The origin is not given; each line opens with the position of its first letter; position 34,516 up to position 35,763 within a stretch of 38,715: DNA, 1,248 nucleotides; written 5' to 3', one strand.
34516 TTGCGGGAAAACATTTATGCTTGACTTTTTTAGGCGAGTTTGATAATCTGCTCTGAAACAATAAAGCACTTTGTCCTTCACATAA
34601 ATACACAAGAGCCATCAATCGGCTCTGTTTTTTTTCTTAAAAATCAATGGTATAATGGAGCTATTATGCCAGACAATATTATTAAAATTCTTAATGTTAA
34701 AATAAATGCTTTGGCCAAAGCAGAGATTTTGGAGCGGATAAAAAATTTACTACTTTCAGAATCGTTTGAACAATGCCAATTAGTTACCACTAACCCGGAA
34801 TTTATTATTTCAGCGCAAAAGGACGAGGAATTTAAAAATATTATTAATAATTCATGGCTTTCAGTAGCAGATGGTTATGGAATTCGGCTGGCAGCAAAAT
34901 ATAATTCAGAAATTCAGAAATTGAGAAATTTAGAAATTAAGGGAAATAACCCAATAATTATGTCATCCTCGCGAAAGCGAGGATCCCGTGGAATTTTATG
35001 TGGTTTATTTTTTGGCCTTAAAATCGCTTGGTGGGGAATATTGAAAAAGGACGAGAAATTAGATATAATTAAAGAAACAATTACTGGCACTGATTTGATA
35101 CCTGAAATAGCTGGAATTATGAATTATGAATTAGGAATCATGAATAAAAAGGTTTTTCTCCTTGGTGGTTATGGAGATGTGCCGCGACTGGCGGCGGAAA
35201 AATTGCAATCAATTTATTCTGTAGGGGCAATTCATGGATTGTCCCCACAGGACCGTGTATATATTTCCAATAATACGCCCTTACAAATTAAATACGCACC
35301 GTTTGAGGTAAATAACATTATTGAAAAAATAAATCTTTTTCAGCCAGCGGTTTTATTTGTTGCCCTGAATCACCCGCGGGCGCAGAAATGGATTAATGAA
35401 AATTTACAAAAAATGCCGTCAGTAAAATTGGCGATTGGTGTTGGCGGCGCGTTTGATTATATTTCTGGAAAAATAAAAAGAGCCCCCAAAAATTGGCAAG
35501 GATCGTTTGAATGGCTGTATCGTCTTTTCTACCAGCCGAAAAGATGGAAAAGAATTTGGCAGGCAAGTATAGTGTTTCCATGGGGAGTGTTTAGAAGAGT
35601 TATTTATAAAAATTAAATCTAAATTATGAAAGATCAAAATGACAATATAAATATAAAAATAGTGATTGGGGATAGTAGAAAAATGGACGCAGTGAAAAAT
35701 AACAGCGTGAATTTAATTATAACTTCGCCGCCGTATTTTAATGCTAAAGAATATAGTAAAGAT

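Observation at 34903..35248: One tagA/wecG gene carries four in-frame mini-repeat insertions from different repeat families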

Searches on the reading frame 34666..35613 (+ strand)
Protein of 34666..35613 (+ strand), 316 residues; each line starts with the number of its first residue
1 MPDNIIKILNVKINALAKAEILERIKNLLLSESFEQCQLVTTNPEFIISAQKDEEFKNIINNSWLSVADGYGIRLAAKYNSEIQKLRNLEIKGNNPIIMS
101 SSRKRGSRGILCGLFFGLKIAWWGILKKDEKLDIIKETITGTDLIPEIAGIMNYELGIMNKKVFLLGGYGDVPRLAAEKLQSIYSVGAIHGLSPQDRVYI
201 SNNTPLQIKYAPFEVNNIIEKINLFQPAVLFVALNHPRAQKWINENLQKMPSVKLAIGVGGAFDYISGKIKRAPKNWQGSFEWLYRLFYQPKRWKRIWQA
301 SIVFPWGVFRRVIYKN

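Call 4: search_protein_families(library=pfam, proteins=[window:34666-35613:+], max_evalue=0.1)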
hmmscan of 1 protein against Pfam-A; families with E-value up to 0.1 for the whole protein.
window:34666-35613:+ (316 aa): 1 family
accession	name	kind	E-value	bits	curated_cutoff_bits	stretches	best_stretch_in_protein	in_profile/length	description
PF03808.19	Glyco_tran_WecG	-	2.1e-33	115.9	27.4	1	134-297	21-167/168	Glycosyl transferase WecG/TagA/CpsF family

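Call 5: search_protein_families(library=ncbifam, proteins=[window:34666-35613:+], max_evalue=0.1)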
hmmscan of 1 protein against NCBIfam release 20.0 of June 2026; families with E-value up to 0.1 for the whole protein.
window:34666-35613:+ (316 aa): 4 families
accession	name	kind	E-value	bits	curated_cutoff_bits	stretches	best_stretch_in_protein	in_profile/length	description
NF041710.1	UDPacetylman_taseTarA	equivalog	5.6e-30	104.6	350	2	135-299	87-232/247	N-acetylglucosaminyldiphosphoundecaprenol N-acetyl-beta-D-mannosaminyltransferase TarA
TIGR00696.1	wecG_tagA_cpsF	superfamily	6e-27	94.5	69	1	135-298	27-173/178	WecB/TagA/CpsF family glycosyltransferase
NF002980.1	PRK03692.1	equivalog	2.8e-24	85.9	323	2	137-299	83-227/240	lipopolysaccharide N-acetylmannosaminouronosyltransferase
NF041872.1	EPS_EpsA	equivalog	1.7e-21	76.7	500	1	132-296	90-242/265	exopolysaccharide biosynthesis glycosyltransferase EpsA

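Call 14: find_homologous_proteins(query=window:34666-35613:+, max_evalue=1e-10)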
Query window:34666-35613:+ (316 aa): 686 proteins with E <= 1e-10 among 3299 candidates; the best 120 are listed.
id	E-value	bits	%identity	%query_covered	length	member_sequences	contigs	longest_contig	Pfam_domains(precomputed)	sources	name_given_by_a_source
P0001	7.9e-208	707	100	100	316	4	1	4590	PF03808.20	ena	-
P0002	2.6e-185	633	92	99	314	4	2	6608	PF03808.20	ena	-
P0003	4.6e-104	366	60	97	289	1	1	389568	PF03808.20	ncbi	-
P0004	4.7e-102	360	58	97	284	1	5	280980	PF03808.20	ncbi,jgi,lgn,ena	-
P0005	4.5e-101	356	60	96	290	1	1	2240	PF03808.20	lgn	-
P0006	1.3e-100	355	57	97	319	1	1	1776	PF03808.20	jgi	jgi:exopolysaccharide biosynthesis WecB/TagA/CpsF family protein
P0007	9.3e-100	352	59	97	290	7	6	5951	PF03808.20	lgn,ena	-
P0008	2.8e-99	350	59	97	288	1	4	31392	PF03808.20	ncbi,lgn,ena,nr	ncbi:WecB/TagA/CpsF family glycosyltransferase [Candidatus Kuenenbacteria bacterium]|nr:WecB/TagA/Cp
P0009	1.4e-98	348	59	98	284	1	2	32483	PF03808.20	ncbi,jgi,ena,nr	ncbi:MAG TPA: WecB/TagA/CpsF family glycosyltransferase [bacterium]|nr:WecB/TagA/CpsF family glycosy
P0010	3.8e-97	343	57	96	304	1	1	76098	PF03808.20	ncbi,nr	ncbi:MAG: WecB/TagA/CpsF family glycosyltransferase [Patescibacteria group bacterium]|nr:WecB/TagA/C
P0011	6.7e-97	343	59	97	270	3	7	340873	PF03808.20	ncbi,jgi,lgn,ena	-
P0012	6.8e-97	343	57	98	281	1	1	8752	PF03808.20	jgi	jgi:N-acetylglucosaminyldiphosphoundecaprenol N-acetyl-beta-D-mannosaminyltransferase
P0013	1.2e-96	342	58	97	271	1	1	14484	PF03808.20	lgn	-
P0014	3.8e-95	337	56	98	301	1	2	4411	PF03808.20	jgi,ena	-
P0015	4.0e-94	333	55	93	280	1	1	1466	PF03808.20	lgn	-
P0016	3.9e-93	330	58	96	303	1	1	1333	PF03808.20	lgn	-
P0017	9.7e-92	326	55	97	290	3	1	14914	PF03808.20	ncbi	-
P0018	2.4e-91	324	58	97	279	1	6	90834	PF03808.20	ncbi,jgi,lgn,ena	-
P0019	6.4e-91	323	55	98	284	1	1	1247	PF03808.20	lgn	-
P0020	8.2e-91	323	49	96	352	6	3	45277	PF03808.20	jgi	-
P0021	1.1e-90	322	55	97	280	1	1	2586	PF03808.20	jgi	jgi:N-acetylglucosaminyldiphosphoundecaprenol N-acetyl-beta-D-mannosaminyltransferase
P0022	1.6e-90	322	57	97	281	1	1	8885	PF03808.20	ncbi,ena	-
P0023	3.3e-90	321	56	96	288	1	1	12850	PF03808.20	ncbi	ncbi:MAG: WecB/TagA/CpsF family glycosyltransferase [Patescibacteria group bacterium]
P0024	1.2e-89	319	56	99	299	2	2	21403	PF03808.20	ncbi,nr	ncbi:WecB/TagA/CpsF family glycosyltransferase [Patescibacteria group bacterium]|nr:WecB/TagA/CpsF f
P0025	5.1e-89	317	55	97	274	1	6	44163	PF03808.20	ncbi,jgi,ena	-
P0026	5.6e-89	317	54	98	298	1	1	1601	PF03808.20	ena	-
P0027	9.6e-89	316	54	98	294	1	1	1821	PF03808.20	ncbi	-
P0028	2.4e-87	311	56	97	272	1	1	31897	PF03808.20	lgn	-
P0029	5.3e-87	310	54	96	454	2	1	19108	PF03808.20,PF00293.35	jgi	-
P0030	3.4e-86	307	56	97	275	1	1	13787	PF03808.20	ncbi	ncbi:MAG: WecB/TagA/CpsF family glycosyltransferase [Patescibacteria group bacterium]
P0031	5.0e-86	307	51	96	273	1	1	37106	PF03808.20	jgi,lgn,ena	-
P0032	2.3e-85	305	54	98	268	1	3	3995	PF03808.20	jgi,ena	-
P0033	1.4e-84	302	53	98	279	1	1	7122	PF03808.20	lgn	-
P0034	2.2e-83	298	52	97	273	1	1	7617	PF03808.20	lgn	-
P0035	2.5e-83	298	52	98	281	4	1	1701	PF03808.20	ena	-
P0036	7.0e-83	297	52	98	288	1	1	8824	PF03808.20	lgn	-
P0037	3.8e-82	294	50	98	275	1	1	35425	PF03808.20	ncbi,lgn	-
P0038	3.1e-76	275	52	96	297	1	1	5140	PF03808.20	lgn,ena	-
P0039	1.0e-75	273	50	97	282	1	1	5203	PF03808.20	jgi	-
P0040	4.2e-74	268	50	96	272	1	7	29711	PF03808.20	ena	-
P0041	6.4e-73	264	48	97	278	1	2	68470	PF03808.20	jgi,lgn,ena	jgi:N-acetylglucosaminyldiphosphoundecaprenol N-acetyl-beta-D-mannosaminyltransferase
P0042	6.3e-69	251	44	98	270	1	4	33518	PF03808.20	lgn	-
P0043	8.7e-69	250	47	96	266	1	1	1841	PF03808.20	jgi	jgi:N-acetylglucosaminyldiphosphoundecaprenol N-acetyl-beta-D-mannosaminyltransferase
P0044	6.1e-68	247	46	96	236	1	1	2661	PF03808.20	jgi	jgi:N-acetylglucosaminyldiphosphoundecaprenol N-acetyl-beta-D-mannosaminyltransferase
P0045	1.9e-65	239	46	97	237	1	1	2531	PF03808.20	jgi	jgi:N-acetylglucosaminyldiphosphoundecaprenol N-acetyl-beta-D-mannosaminyltransferase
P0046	1.8e-62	230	43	96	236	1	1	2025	PF03808.20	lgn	-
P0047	5.7e-62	228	44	97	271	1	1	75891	PF03808.20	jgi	jgi:N-acetylglucosaminyldiphosphoundecaprenol N-acetyl-beta-D-mannosaminyltransferase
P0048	3.0e-61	226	45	98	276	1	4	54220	PF03808.20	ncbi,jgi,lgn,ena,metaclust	metaclust:\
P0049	7.5e-55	204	41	97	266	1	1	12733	PF03808.20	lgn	-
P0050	6.8e-47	178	40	99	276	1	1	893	PF03808.20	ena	-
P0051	1.1e-46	178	39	97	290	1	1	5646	PF03808.20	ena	-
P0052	1.2e-46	178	40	99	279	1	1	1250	PF03808.20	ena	-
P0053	2.3e-46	177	66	46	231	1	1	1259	PF03808.20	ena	-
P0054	9.4e-46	175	41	97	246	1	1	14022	PF03808.20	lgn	-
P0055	1.2e-45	174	38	96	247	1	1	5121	PF03808.20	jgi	-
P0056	3.1e-45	173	38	96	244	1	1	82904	PF03808.20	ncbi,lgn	-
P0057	3.9e-45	173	38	95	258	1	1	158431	PF03808.20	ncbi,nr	ncbi:MAG: WecB/TagA/CpsF family glycosyltransferase [Patescibacteria group bacterium]|nr:WecB/TagA/C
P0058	9.4e-45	171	38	96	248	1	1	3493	PF03808.20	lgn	-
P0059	4.3e-44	169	40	97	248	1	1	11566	PF03808.20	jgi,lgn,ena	-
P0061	5.6e-44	169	35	96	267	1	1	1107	PF03808.20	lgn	-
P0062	6.3e-44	169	38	97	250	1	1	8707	PF03808.20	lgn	-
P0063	8.4e-44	168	38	98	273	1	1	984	PF03808.20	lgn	-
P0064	1.2e-43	168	38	97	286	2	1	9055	PF03808.20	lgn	-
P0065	2.2e-43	167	39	99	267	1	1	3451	PF03808.20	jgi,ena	-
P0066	4.0e-43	166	37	97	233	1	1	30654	PF03808.20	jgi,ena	-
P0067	1.0e-42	165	35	98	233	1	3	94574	PF03808.20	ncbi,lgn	-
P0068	1.8e-42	164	37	97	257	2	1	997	PF03808.20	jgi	-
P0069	2.7e-42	163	35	97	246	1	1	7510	PF03808.20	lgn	-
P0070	3.3e-42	163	37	97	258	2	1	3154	PF03808.20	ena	-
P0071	4.6e-42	162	33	97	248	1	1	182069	PF03808.20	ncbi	-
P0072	6.8e-42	162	38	98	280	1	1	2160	PF03808.20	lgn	-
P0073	8.7e-42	162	38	98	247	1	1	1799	PF03808.20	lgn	-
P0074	1.2e-41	161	35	97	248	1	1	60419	PF03808.20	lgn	-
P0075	1.4e-41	161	38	98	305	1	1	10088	PF03808.20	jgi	jgi:N-acetylglucosaminyldiphosphoundecaprenol N-acetyl-beta-D-mannosaminyltransferase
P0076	1.8e-41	161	36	99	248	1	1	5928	PF03808.20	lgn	-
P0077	2.1e-41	160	38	97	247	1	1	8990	PF03808.20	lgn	-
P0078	2.9e-41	160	35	96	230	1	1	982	PF03808.20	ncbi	-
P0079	3.2e-41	160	37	96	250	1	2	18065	PF03808.20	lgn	-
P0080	3.6e-41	160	38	98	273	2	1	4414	PF03808.20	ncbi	-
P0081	4.4e-41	159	35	97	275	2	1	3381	PF03808.20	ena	-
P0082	5.5e-41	159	36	97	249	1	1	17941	PF03808.20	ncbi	-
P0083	5.6e-41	159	36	97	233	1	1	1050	PF03808.20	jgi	jgi:N-acetylglucosaminyldiphosphoundecaprenol N-acetyl-beta-D-mannosaminyltransferase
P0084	8.0e-41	158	36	98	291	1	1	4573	PF03808.20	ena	-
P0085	1.0e-40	158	36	97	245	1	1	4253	PF03808.20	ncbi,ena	-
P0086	1.1e-40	158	37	98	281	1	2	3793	PF03808.20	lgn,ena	-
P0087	1.5e-40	157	36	98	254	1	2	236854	PF03808.20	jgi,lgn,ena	-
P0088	2.4e-40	157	38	97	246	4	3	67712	PF03808.20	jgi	-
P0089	2.5e-40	157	38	97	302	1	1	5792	PF03808.20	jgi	jgi:N-acetylglucosaminyldiphosphoundecaprenol N-acetyl-beta-D-mannosaminyltransferase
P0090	3.1e-40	156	38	98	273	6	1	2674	PF03808.20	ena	-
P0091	3.4e-40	156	34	98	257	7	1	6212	PF03808.20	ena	-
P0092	3.4e-40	156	35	97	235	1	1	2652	PF03808.20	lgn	-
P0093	3.5e-40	156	35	98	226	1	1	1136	PF03808.20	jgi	-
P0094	4.6e-40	156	33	95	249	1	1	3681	PF03808.20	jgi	-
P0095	4.7e-40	156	35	98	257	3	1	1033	PF03808.20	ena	-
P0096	4.8e-40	156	35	97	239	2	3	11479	PF03808.20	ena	-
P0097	4.8e-40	156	36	97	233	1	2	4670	PF03808.20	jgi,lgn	-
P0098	5.0e-40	156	36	98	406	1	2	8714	PF03808.20,PF00293.35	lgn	-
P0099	5.5e-40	156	38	97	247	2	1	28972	PF03808.20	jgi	-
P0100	6.1e-40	155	35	97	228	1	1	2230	PF03808.20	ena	-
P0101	6.3e-40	155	35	97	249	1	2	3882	PF03808.20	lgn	-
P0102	8.8e-40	155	35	97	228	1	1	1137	PF03808.20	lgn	-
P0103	9.4e-40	155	35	97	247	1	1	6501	PF03808.20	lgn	-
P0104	1.1e-39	155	36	89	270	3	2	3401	PF03808.20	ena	-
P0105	1.2e-39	154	39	95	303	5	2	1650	PF03808.20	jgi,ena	-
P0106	1.5e-39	154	35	98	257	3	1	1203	PF03808.20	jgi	-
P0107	2.1e-39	154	35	97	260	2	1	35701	PF03808.20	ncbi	-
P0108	2.7e-39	153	36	96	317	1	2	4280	PF03808.20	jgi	jgi:exopolysaccharide biosynthesis WecB/TagA/CpsF family protein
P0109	2.7e-39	153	37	96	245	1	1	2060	PF03808.20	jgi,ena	-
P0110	3.8e-39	153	38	97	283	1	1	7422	PF03808.20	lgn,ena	-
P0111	4.8e-39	153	37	98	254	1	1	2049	PF03808.20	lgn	-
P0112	5.9e-39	152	33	98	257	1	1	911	PF03808.20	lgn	-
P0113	7.6e-39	152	39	96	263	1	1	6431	PF03808.20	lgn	-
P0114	9.8e-39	152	34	97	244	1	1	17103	PF03808.20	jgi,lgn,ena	-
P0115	1.3e-38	151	37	68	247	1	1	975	PF03808.20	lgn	-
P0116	1.8e-38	151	37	98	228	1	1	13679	PF03808.20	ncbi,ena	-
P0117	1.8e-38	151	35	98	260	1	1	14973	PF03808.20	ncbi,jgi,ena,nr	ncbi:WecB/TagA/CpsF family glycosyltransferase [Patescibacteria group bacterium]|nr:WecB/TagA/CpsF f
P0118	2.0e-38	150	33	97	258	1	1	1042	PF03808.20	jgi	-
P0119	2.4e-38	150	33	97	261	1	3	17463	PF03808.20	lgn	-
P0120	2.5e-38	150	38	97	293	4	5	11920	PF03808.20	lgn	-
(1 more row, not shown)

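Call 17: find_encoding_contigs(protein=P0002, flank=3000, max_places=3)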
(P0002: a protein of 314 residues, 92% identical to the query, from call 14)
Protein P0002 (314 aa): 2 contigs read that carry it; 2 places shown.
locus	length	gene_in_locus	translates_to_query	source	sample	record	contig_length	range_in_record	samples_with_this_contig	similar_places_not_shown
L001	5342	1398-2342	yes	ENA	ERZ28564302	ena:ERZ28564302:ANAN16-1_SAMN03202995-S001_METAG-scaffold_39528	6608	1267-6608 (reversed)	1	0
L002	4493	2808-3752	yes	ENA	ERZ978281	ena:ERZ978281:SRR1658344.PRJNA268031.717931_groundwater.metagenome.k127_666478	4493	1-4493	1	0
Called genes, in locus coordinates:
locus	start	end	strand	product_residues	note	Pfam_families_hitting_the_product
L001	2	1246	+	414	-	?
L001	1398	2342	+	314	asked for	PF03808:Glyco_tran_WecG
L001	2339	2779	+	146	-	PF01555:N6_N4_Mtase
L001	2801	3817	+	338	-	-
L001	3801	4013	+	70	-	-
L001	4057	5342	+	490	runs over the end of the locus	PF00749:tRNA-synt_1c, PF19269:Anticodon_2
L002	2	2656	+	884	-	?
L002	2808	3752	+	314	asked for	PF03808:Glyco_tran_WecG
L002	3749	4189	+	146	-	PF01555:N6_N4_Mtase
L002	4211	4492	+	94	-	?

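Call 18: find_encoding_contigs(protein=P0011, flank=3000, max_places=2)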
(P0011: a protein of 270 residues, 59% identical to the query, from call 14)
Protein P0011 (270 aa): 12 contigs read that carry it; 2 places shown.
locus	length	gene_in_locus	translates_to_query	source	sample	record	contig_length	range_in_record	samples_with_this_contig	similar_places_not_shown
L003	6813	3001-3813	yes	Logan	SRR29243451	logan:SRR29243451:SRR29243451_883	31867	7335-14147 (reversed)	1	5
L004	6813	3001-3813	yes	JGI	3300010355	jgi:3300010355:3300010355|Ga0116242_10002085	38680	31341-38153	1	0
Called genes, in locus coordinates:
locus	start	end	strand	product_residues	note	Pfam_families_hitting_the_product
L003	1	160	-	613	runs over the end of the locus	PF17764:PriA_3primeBD, PF18319:Zn_ribbon_PriA (weak), PF18074:PriA_C (weak)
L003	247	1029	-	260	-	PF02900:LigB, PF01875:Memo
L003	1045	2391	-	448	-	-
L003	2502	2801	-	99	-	PF22976:RRM_10 (weak), PF28442:DUF8400 (weak), PF00076:RRM_1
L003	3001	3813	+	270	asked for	PF03808:Glyco_tran_WecG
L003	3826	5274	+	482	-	PF00749:tRNA-synt_1c, PF19269:Anticodon_2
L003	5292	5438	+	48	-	-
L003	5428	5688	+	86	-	-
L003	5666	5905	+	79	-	-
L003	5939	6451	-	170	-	PF07963:N_methyl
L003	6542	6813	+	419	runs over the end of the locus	PF01551:Peptidase_M23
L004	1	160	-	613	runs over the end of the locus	PF17764:PriA_3primeBD, PF18319:Zn_ribbon_PriA (weak), PF18074:PriA_C (weak)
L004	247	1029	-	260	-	PF02900:LigB, PF01875:Memo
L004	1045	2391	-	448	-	-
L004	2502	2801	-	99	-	PF22976:RRM_10 (weak), PF28442:DUF8400 (weak), PF00076:RRM_1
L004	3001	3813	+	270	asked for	PF03808:Glyco_tran_WecG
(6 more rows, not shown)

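Call 20: find_encoding_contigs(protein=P0004, flank=10000, max_places=1)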
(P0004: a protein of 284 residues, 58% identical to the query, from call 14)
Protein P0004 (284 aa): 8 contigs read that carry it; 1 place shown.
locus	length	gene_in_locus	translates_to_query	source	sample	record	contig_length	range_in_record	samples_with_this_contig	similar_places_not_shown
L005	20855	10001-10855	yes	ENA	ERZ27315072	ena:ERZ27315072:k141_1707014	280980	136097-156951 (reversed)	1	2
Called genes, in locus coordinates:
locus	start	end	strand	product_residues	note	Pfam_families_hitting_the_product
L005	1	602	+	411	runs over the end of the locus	PF00587:tRNA-synt_2b, PF03129:HGTP_anticodon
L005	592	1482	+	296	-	PF00768:Peptidase_S11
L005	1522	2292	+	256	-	PF00121:TIM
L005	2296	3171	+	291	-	PF01116:F_bP_aldolase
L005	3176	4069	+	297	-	PF23914:TPR_CcmH_CycH (faint), PF00515:TPR_1 (faint), PF07719:TPR_2 (faint), PF13181:TPR_8 (faint), PF13424:TPR_12 (faint), PF14559:TPR_19 (weak), PF13371:TPR_9, PF13432:TPR_16 (weak), +3 more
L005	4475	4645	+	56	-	PF00471:Ribosomal_L33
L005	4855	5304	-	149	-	PF01327:Pep_deformylase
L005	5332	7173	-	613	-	PF17764:PriA_3primeBD, PF00270:DEAD (weak), PF18074:PriA_C (weak)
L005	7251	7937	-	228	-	PF01875:Memo, PF02900:LigB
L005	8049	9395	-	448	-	-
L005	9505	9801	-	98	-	PF22976:RRM_10 (weak), PF28442:DUF8400 (weak), PF00076:RRM_1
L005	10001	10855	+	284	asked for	PF03808:Glyco_tran_WecG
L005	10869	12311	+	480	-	PF00749:tRNA-synt_1c, PF19269:Anticodon_2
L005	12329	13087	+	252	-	PF05711:TylF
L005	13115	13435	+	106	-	PF01936:NYN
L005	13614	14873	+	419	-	PF01551:Peptidase_M23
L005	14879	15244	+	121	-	-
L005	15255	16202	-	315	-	PF13102:Phage_int_SAM_5 (weak), PF02899:Phage_int_SAM_1 (weak), PF13495:Phage_int_SAM_4, PF00589:Phage_integrase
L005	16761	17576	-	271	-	-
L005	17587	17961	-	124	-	-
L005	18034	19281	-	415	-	PF02403:Seryl_tRNA_N, PF00587:tRNA-synt_2b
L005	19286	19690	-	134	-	-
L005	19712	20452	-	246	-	PF01145:Band_7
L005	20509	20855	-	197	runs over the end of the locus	PF01966:HD (weak)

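Call 21: find_encoding_contigs(protein=P0009, flank=10000, max_places=1)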
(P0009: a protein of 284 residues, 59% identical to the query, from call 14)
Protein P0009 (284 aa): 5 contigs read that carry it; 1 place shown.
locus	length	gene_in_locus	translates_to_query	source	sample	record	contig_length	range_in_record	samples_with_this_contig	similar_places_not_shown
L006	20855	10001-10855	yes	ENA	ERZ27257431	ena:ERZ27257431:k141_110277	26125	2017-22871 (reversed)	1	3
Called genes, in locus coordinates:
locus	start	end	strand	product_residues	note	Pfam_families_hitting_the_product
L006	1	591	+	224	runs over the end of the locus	PF00535:Glycos_transf_2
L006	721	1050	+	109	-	PF10066:DUF2304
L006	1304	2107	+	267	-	PF00535:Glycos_transf_2, PF10111:Glyco_tranf_2_2, PF13641:Glyco_tranf_2_3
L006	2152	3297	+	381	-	PF13439:Glyco_transf_4 (weak), PF00534:Glycos_transf_1, PF13692:Glyco_trans_1_4, PF13524:Glyco_trans_1_2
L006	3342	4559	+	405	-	PF13439:Glyco_transf_4, PF00534:Glycos_transf_1, PF13692:Glyco_trans_1_4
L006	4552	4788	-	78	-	-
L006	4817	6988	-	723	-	-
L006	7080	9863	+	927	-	PF13196:DUF4012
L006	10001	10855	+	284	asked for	PF03808:Glyco_tran_WecG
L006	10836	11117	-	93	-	-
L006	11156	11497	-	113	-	-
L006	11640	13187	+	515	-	PF00749:tRNA-synt_1c, PF19269:Anticodon_2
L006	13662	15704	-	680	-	PF03030:H_PPase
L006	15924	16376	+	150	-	-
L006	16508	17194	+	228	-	PF13624:SurA_N_3 (weak)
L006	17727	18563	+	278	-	PF04542:Sigma70_r2, PF04545:Sigma70_r4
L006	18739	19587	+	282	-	PF05569:Peptidase_M56 (weak), PF01435:Peptidase_M48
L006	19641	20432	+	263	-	-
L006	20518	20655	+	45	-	-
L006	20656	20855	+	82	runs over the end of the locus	-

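Call 22: find_encoding_contigs(protein=P0024, flank=10000, max_places=1)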
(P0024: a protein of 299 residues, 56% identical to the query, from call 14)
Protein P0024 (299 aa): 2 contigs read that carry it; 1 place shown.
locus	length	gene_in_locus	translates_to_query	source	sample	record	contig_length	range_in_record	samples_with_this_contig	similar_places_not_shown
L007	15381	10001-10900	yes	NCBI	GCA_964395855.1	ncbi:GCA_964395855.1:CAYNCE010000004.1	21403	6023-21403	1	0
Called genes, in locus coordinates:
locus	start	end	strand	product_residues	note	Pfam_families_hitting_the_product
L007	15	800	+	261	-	PF00535:Glycos_transf_2, PF10111:Glyco_tranf_2_2, PF13641:Glyco_tranf_2_3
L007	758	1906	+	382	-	PF13353:Fer4_12 (weak), PF04055:Radical_SAM, PF13186:SPASM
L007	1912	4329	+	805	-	PF13439:Glyco_transf_4, PF13579:Glyco_trans_4_4 (faint), PF00534:Glycos_transf_1, PF13524:Glyco_trans_1_2, PF13692:Glyco_trans_1_4, PF13439:Glyco_transf_4, PF00534:Glycos_transf_1, PF13692:Glyco_trans_1_4, +1 more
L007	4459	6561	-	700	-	-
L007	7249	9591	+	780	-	PF13196:DUF4012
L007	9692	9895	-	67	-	-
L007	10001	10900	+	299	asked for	PF03808:Glyco_tran_WecG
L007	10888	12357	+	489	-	PF00749:tRNA-synt_1c, PF19269:Anticodon_2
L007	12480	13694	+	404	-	PF24161:CCDC39 (weak), PF25994:HH_AprE (faint), PF01551:Peptidase_M23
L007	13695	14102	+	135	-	-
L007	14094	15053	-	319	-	PF02899:Phage_int_SAM_1 (weak), PF13495:Phage_int_SAM_4 (faint), PF00589:Phage_integrase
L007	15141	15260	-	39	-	-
